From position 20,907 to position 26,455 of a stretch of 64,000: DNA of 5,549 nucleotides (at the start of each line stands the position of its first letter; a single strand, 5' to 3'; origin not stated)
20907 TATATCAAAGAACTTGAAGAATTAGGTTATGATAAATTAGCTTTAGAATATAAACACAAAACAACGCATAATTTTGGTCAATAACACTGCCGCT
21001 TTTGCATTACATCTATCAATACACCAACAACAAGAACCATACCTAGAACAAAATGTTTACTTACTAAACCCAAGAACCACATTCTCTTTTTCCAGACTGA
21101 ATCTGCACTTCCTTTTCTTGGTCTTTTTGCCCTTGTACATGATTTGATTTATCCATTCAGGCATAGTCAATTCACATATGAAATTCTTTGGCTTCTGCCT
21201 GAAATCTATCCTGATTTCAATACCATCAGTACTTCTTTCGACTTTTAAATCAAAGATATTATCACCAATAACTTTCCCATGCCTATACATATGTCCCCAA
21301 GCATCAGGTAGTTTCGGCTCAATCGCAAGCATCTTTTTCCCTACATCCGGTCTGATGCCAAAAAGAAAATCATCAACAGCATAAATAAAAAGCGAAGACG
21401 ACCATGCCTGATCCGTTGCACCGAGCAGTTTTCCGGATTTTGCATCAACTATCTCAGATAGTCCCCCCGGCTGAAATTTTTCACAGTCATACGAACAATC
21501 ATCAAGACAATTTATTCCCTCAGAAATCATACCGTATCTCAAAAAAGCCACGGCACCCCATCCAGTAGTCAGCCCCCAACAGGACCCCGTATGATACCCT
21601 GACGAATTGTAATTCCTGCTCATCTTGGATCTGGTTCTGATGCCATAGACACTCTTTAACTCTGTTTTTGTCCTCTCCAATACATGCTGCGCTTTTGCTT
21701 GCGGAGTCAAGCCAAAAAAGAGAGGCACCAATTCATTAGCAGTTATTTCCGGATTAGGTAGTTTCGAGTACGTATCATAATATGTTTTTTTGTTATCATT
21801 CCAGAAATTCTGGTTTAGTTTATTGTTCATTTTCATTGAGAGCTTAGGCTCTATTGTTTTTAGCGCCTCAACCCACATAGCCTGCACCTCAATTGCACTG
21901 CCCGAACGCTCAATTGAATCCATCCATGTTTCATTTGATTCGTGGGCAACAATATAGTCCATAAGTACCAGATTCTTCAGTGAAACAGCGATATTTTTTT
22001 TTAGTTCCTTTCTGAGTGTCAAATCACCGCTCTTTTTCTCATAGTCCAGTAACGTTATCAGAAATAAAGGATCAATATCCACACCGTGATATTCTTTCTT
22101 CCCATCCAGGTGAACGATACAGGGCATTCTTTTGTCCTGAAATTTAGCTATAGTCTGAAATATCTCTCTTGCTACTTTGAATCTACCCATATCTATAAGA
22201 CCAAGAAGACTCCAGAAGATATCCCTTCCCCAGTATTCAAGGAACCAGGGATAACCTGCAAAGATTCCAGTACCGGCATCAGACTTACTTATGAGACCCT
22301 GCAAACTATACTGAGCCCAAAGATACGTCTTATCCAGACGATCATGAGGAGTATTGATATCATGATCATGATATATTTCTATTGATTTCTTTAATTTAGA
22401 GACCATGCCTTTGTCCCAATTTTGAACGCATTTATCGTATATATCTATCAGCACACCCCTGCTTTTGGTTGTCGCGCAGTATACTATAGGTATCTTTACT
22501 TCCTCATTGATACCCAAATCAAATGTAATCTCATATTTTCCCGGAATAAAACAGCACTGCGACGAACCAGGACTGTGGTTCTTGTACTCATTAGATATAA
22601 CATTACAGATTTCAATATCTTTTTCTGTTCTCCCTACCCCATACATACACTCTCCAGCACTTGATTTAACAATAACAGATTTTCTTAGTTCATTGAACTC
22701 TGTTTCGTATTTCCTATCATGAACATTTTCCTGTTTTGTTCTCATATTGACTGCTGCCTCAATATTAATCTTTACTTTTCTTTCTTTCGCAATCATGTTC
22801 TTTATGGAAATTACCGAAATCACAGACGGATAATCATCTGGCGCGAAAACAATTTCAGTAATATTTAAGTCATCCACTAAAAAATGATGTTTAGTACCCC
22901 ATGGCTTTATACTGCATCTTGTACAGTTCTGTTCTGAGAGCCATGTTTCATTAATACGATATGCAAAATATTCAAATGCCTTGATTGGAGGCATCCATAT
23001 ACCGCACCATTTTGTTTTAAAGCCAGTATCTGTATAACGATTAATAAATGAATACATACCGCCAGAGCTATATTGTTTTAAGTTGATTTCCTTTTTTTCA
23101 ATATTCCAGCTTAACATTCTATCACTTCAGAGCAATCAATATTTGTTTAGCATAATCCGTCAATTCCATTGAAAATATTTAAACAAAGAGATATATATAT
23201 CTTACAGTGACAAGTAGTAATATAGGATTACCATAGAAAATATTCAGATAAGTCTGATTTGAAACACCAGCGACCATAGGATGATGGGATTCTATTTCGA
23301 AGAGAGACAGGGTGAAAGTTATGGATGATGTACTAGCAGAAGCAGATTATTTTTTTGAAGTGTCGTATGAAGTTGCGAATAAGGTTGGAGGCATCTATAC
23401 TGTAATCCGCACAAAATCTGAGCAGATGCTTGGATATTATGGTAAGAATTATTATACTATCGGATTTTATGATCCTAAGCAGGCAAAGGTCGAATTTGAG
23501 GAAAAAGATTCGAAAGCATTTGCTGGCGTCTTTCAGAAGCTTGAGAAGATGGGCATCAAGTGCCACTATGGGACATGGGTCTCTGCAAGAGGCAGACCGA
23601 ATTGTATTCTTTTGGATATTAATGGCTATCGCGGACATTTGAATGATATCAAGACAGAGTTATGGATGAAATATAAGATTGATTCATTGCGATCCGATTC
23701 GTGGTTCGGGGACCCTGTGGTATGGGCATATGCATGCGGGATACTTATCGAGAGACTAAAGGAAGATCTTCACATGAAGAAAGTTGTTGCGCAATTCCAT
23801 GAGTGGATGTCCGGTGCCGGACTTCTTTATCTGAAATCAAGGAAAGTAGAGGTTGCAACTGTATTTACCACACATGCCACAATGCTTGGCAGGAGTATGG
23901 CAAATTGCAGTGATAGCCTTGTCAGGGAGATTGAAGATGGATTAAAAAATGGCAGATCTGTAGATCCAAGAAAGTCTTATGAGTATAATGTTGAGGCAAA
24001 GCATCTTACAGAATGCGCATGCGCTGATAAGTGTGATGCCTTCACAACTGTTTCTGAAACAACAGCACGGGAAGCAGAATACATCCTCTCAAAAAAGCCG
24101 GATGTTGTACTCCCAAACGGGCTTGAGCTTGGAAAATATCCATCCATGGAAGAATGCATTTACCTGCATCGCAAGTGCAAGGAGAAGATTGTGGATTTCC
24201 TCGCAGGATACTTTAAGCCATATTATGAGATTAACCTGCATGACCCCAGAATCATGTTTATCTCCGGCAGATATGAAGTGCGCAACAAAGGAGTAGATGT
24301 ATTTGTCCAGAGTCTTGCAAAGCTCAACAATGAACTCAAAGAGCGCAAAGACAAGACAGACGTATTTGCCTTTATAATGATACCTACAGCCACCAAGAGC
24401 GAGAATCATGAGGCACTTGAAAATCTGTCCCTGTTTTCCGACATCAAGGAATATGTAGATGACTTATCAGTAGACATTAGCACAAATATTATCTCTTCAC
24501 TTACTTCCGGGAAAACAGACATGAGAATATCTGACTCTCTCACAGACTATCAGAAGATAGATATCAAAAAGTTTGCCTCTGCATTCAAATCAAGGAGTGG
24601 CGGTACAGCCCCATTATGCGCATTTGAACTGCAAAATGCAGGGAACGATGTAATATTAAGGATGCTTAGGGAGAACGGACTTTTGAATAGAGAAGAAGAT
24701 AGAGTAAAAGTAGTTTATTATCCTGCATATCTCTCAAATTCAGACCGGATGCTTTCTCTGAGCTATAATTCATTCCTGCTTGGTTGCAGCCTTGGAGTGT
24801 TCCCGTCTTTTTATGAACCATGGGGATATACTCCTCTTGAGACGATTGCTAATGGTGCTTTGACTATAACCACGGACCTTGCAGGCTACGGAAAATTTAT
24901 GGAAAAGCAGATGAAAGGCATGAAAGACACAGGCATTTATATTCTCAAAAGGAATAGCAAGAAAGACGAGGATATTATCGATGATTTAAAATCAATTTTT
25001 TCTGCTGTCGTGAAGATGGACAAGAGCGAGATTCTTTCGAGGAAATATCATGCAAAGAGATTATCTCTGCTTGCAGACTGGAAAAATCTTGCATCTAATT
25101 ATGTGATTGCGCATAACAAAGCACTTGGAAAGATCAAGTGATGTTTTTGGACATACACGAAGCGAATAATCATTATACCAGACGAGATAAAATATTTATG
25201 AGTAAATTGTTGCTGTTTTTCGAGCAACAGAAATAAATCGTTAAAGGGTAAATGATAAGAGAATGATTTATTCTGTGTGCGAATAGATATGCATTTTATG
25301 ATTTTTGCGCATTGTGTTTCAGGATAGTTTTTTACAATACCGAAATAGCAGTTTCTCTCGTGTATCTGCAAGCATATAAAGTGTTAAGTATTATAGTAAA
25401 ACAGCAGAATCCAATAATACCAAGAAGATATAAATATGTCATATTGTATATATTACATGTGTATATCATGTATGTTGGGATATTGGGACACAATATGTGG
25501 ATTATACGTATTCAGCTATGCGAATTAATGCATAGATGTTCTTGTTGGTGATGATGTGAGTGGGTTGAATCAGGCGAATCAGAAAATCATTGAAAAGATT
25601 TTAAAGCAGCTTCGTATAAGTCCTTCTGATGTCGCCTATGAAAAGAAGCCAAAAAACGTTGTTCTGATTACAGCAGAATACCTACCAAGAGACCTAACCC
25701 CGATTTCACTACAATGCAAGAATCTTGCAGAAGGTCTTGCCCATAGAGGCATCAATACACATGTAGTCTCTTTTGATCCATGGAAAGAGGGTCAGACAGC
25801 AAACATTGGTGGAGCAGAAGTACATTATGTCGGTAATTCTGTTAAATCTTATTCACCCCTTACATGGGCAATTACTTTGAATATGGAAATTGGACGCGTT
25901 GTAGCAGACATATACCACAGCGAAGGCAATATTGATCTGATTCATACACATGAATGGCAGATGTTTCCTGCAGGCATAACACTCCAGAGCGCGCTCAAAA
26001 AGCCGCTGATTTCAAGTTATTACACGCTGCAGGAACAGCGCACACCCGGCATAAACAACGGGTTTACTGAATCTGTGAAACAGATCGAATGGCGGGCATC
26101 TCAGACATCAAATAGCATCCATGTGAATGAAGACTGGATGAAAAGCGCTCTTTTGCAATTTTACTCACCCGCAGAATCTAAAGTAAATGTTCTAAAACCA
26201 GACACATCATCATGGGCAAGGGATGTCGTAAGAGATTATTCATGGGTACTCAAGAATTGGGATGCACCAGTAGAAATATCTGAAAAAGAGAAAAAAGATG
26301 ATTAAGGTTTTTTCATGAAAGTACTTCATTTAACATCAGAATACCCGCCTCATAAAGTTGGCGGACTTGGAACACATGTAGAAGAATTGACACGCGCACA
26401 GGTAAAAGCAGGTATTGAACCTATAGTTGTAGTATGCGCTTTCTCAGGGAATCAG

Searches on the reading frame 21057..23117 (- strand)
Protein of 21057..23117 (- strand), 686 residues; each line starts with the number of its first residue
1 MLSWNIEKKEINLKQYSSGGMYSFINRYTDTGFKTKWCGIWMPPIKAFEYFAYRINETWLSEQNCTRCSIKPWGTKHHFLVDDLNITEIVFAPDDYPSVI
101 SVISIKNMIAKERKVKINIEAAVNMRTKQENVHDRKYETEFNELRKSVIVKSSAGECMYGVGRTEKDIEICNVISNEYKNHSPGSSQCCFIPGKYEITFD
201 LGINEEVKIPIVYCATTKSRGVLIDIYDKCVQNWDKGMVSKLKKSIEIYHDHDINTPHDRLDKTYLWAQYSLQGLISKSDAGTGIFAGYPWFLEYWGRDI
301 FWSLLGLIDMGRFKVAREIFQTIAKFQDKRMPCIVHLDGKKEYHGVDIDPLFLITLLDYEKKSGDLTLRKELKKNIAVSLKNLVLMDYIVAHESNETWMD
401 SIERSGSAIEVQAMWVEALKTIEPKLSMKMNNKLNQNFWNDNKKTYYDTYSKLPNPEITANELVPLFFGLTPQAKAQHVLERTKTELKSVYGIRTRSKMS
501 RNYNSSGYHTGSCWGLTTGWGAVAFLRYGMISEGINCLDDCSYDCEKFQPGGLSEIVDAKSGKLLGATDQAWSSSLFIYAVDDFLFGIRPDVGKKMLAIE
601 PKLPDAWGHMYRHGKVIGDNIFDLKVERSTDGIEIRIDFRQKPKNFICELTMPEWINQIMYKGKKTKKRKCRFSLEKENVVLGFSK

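Call 14: search_protein_families(library=pfam, proteins=[window:21057-23117:-], max_evalue=0.001)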
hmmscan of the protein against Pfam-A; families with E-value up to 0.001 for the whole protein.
window:21057-23117:- (686 aa): 3 families
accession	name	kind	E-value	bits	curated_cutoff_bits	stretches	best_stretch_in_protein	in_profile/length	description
PF06202.20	GDE_C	-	1.8e-25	90.1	21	1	278-575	11-363/367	Amylo-alpha-1,6-glucosidase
PF22422.2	MGH1-like_GH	-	5.8e-10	39.7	27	1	429-573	208-356/356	Mannosylglycerate hydrolase MGH1-like glycoside hydrolase domain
PF01204.24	Trehalase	-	7.4e-07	28.8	21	1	427-521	340-432/512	Trehalase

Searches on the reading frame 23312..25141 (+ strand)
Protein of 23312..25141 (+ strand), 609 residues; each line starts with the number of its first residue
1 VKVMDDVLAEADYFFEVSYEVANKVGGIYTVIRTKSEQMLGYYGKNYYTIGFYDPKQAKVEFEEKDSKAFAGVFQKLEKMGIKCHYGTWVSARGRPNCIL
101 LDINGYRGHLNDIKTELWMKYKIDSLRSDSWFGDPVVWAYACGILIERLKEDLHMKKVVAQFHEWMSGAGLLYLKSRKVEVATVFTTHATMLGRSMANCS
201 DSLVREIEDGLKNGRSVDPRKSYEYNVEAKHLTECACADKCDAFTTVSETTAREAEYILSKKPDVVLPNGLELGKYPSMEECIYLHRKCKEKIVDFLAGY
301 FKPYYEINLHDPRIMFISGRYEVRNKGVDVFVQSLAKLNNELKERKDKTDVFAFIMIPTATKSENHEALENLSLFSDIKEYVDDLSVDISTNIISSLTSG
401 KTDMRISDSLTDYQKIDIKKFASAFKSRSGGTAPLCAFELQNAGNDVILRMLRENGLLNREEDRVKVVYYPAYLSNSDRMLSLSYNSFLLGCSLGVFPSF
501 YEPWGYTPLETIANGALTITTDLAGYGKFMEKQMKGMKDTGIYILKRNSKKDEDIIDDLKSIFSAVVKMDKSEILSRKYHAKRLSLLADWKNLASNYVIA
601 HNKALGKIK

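Call 14: search_protein_families(library=pfam, proteins=[window:23312-25141:+], max_evalue=0.001)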
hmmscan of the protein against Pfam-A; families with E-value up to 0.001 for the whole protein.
window:23312-25141:+ (609 aa): 4 families
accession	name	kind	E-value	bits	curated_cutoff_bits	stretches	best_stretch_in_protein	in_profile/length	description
PF05693.19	Glycogen_syn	-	1.4e-142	477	27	1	16-607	1-585/639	Glycogen synthase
PF00534.26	Glycos_transf_1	-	5.2e-06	26.6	26.4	1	487-533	88-134/172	Glycosyl transferases group 1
PF08323.17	Glyco_transf_5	-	7e-06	26.4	22.7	1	139-254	112-223/239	Starch synthase catalytic domain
PF13692.12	Glyco_trans_1_4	-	7.1e-06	26.8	27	0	487-536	72-121/142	Glycosyl transferases group 1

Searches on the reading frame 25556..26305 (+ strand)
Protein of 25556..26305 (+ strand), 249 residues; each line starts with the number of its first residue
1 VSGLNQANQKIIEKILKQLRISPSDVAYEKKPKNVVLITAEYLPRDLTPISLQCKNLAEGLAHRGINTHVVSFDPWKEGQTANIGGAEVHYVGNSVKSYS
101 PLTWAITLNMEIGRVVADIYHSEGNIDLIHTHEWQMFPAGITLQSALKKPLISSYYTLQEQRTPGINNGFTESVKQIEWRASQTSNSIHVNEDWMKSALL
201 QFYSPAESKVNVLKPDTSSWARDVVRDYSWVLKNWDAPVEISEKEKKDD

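Call 63: search_protein_families(library=pfam, proteins=[window:25556-26305:+], max_evalue=0.001)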
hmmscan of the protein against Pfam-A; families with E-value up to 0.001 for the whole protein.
window:25556-26305:+ (249 aa): 2 families
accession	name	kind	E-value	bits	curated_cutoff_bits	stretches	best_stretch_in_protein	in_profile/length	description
PF13439.12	Glyco_transf_4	-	1.5e-11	45.1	28.5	1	54-212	8-161/170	Glycosyltransferase Family 4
PF13579.12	Glyco_trans_4_4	-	4.1e-07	30.9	29.7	1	54-207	7-150/158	Glycosyl transferase 4-like domain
